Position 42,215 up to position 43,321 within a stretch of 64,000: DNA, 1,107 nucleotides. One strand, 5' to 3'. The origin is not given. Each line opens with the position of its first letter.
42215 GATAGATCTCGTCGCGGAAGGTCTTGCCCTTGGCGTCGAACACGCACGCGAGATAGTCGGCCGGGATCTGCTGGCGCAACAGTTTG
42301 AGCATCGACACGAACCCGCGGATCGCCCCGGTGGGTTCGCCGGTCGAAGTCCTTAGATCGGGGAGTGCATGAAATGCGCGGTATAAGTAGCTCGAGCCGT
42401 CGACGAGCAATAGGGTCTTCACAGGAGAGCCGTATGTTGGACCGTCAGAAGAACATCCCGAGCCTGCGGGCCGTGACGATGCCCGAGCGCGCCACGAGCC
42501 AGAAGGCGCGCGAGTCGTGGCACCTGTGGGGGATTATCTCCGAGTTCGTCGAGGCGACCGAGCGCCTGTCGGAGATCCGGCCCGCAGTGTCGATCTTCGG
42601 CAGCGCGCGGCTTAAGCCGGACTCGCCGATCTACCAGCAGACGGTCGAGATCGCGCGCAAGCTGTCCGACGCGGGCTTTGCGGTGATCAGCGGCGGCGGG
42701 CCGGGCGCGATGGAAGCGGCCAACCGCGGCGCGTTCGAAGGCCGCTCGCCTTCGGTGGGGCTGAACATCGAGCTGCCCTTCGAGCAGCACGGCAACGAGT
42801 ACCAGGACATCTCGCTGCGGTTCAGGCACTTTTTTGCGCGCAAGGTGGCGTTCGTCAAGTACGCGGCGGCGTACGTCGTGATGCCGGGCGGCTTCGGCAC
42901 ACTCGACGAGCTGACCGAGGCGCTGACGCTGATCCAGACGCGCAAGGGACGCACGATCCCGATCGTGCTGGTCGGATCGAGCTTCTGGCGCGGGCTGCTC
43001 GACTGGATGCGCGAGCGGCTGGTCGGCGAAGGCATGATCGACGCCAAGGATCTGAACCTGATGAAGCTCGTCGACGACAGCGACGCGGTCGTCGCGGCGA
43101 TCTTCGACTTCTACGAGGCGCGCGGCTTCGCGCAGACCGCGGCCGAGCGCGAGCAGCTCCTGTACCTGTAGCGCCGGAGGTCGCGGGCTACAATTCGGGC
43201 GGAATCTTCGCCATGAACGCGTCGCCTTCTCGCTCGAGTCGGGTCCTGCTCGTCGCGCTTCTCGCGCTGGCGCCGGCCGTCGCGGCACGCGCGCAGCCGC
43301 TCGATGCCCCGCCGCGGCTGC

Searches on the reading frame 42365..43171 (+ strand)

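Call 19: search_protein_families(library=pfam, proteins=[window:42365-43171:+], max_evalue=0.001)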
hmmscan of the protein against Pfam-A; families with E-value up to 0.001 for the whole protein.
window:42365-43171:+ (268 aa): 2 families
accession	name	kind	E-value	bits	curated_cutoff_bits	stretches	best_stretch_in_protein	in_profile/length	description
PF03641.19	Lysine_decarbox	-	6.7e-33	114.1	27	1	116-245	1-130/131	Possible lysine decarboxylase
PF18306.6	LDcluster4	-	1.4e-12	48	26.3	1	74-188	3-115/151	SLOG cluster4 family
